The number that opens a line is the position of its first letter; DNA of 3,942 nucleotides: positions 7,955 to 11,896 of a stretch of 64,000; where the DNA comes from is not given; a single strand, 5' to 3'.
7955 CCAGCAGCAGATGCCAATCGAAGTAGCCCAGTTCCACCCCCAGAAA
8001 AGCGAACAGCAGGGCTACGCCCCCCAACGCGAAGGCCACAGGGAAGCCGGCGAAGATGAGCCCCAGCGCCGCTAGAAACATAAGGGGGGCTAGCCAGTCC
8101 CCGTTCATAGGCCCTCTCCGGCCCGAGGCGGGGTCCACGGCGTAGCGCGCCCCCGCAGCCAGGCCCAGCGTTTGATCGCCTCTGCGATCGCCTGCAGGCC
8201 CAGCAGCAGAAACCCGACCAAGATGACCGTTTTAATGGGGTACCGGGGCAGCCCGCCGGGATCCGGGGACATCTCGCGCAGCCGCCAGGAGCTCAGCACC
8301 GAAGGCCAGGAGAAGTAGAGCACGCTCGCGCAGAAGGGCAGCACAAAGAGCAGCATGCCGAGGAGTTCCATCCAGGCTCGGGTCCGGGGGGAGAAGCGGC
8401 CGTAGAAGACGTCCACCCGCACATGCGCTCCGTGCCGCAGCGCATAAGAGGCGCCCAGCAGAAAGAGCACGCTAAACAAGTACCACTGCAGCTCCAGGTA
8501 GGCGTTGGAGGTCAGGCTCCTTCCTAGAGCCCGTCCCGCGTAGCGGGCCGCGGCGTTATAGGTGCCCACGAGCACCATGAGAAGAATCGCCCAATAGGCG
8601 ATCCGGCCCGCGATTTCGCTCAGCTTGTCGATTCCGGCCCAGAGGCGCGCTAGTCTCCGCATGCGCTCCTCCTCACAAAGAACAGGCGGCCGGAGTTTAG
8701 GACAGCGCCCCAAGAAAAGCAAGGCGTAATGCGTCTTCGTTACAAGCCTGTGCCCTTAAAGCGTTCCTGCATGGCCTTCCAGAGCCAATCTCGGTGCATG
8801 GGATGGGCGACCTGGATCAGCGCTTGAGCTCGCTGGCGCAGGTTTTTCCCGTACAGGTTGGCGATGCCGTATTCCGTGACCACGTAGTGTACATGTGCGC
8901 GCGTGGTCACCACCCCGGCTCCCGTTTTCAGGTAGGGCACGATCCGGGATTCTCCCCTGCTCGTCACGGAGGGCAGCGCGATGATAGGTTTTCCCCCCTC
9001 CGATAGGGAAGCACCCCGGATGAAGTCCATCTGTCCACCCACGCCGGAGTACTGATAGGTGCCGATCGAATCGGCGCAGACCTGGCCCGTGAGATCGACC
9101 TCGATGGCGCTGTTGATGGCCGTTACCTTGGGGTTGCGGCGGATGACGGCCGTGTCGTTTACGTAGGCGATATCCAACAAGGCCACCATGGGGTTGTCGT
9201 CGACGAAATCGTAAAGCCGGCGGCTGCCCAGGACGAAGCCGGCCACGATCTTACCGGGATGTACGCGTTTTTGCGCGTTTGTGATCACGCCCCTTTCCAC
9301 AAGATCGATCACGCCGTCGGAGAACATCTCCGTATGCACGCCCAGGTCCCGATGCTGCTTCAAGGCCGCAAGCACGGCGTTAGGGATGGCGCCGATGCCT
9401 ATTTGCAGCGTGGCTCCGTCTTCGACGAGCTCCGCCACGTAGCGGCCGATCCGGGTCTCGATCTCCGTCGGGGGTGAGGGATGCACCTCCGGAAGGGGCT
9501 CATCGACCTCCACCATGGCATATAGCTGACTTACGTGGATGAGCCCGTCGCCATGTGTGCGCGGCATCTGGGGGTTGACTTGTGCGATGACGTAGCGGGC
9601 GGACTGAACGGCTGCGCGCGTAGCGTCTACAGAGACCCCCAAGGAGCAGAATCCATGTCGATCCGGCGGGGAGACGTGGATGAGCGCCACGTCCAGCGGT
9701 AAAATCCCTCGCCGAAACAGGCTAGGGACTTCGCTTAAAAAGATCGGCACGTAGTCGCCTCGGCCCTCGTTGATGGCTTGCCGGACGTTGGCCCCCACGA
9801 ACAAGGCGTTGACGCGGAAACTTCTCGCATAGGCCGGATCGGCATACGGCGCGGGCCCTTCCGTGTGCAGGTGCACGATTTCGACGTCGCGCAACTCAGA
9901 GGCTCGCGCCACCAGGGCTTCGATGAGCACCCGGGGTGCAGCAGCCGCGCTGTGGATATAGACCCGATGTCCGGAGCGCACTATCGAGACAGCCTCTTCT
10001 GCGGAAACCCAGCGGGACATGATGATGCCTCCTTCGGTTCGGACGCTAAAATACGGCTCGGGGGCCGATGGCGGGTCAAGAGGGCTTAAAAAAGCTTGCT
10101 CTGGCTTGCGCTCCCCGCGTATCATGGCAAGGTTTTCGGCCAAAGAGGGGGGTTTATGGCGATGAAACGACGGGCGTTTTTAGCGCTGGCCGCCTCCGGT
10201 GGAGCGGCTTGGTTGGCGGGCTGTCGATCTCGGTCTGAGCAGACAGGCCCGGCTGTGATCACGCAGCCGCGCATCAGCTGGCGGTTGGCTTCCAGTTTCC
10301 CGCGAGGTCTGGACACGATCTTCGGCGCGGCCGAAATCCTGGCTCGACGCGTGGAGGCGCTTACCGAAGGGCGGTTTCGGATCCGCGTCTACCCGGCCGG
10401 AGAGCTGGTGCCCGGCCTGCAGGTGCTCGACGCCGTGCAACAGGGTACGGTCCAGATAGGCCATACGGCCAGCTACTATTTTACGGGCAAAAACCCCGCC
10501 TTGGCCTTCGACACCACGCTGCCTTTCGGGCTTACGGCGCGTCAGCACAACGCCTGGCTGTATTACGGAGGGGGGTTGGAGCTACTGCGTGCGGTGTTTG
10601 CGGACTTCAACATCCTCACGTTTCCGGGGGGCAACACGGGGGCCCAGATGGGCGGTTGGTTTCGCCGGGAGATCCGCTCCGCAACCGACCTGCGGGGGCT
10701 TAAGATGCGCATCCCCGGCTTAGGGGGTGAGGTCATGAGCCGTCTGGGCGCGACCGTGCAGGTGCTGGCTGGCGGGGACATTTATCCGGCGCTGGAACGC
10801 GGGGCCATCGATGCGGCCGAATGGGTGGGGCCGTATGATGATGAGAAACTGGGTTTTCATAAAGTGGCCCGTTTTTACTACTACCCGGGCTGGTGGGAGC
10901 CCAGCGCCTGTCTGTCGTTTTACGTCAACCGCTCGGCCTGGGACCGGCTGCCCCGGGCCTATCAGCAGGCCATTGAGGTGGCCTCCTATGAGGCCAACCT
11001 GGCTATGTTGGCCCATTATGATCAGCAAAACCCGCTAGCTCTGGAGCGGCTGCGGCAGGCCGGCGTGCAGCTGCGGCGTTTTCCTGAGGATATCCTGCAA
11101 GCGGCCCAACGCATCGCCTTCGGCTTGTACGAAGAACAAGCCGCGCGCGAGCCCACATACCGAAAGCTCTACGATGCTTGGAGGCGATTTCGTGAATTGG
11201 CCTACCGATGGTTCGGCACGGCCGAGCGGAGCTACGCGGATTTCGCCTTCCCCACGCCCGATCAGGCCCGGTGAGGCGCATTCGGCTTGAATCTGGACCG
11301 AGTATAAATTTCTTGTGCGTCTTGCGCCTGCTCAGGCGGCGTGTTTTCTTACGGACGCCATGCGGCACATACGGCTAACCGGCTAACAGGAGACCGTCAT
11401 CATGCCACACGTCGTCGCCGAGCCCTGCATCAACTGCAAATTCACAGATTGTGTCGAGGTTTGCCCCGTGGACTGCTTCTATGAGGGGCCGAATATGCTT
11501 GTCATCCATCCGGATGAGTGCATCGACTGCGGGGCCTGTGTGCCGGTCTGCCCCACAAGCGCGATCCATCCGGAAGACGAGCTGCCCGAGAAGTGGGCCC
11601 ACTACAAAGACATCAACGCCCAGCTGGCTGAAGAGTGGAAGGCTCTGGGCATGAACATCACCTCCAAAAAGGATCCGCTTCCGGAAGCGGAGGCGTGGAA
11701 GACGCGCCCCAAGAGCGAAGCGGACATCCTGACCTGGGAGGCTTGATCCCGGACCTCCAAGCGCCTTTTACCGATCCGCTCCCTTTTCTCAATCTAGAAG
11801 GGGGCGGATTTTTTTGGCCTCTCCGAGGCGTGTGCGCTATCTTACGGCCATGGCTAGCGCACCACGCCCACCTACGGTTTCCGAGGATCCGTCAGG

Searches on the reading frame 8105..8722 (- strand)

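Call 76: search_protein_families(library=pfam, proteins=[window:8105-8722:-], max_evalue=0.001)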
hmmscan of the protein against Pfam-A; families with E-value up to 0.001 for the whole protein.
window:8105-8722:- (205 aa): 1 family
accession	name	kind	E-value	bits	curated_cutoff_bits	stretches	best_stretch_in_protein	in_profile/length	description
PF04290.18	DctQ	-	2.7e-23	82.8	28.3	1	49-186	1-130/132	Tripartite ATP-independent periplasmic transporters, DctQ component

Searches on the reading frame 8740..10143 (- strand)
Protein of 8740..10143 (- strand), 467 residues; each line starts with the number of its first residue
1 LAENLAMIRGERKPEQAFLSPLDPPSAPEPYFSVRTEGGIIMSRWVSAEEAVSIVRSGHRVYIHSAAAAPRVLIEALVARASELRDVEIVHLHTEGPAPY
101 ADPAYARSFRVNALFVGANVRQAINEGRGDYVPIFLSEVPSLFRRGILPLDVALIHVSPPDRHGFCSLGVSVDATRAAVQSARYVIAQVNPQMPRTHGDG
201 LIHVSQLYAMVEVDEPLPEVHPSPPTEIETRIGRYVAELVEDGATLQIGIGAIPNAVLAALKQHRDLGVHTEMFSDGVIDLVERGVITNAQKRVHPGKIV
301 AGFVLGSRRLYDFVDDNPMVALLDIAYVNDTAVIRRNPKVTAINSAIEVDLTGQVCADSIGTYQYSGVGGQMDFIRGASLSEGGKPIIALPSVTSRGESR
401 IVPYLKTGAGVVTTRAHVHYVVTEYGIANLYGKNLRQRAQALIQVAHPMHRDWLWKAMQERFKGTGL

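Call 77: search_protein_families(library=pfam, proteins=[window:8740-10143:-], max_evalue=0.001)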
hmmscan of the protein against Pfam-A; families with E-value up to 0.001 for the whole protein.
window:8740-10143:- (467 aa): 3 families
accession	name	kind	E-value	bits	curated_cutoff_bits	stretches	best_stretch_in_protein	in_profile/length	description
PF13336.12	AcetylCoA_hyd_C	-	4.4e-67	225.2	23.7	1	306-457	1-153/154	Acetyl-CoA hydrolase/transferase C-terminal domain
PF02550.21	AcetylCoA_hydro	-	6.8e-30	105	24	1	47-215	11-190/198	Acetyl-CoA hydrolase/transferase N-terminal domain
PF00455.28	DeoRC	-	0.00015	22.2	31.8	0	230-274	7-51/160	DeoR C terminal sensor domain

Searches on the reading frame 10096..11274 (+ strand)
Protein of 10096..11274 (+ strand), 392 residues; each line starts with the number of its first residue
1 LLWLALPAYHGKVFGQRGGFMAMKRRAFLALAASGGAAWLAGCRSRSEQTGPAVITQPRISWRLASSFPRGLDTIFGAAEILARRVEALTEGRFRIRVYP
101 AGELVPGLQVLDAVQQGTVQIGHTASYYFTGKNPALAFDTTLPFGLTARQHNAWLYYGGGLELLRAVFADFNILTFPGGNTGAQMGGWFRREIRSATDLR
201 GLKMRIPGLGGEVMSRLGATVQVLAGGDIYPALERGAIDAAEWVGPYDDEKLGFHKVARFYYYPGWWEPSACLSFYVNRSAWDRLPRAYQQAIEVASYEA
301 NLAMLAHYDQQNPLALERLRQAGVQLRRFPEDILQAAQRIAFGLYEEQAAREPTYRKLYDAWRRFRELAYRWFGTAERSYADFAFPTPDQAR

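Call 77: search_protein_families(library=pfam, proteins=[window:10096-11274:+], max_evalue=0.001)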
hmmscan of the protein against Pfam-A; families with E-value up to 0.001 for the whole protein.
window:10096-11274:+ (392 aa): 1 family
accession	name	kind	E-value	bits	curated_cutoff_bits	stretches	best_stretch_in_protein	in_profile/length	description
PF03480.18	DctP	-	3.6e-64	217.3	23.4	1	73-350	9-284/286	Bacterial extracellular solute-binding protein, family 7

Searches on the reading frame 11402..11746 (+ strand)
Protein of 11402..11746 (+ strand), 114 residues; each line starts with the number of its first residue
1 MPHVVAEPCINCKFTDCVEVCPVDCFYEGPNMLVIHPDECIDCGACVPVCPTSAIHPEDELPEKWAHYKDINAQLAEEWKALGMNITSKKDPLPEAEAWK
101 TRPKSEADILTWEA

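Call 76: search_protein_families(library=pfam, proteins=[window:11402-11746:+], max_evalue=0.001)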
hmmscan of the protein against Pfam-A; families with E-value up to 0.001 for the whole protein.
window:11402-11746:+ (114 aa): 14 families
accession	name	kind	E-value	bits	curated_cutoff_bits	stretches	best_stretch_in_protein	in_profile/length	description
PF11953.13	DUF3470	-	4.4e-11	43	23.2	1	67-104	2-35/42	Domain of unknown function (DUF3470)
PF00037.32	Fer4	-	1.2e-10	41.2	21.1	1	34-55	2-23/24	4Fe-4S binding domain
PF13237.11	Fer4_10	-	1.1e-09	38.6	25.5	2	5-51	5-53/53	4Fe-4S dicluster domain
PF12797.12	Fer4_2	-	3e-09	36.6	24.5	1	34-52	4-22/22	4Fe-4S binding domain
PF13484.11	Fer4_16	-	4.3e-08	34.3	30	1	39-73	1-32/66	4Fe-4S double cluster binding domain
PF12838.12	Fer4_7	-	8.8e-08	32.9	27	1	9-54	2-52/52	4Fe-4S dicluster domain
PF12837.12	Fer4_6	-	9.5e-08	32.1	25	1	37-55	6-24/24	4Fe-4S binding domain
PF13187.11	Fer4_9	-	4.5e-07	30.2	27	1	9-55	2-52/52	4Fe-4S dicluster domain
PF13183.11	Fer4_8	-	1.9e-06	28.7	27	1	38-69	3-35/68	4Fe-4S dicluster domain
PF12800.12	Fer4_4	-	4.1e-06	27.1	24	1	37-52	1-16/17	4Fe-4S binding domain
PF13534.11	Fer4_17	-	1e-05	26.4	22.2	1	39-66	1-26/61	4Fe-4S dicluster domain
PF14697.11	Fer4_21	-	4.4e-05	24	35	0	35-55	3-26/59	4Fe-4S dicluster domain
PF25160.1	LdpA_Fe-S-bd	-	0.0001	22.4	27.6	1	16-57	8-45/49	LdpA Fe-S cluster-binding domain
PF12798.12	Fer4_3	-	0.0006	20.9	27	0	40-54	1-15/15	4Fe-4S binding domain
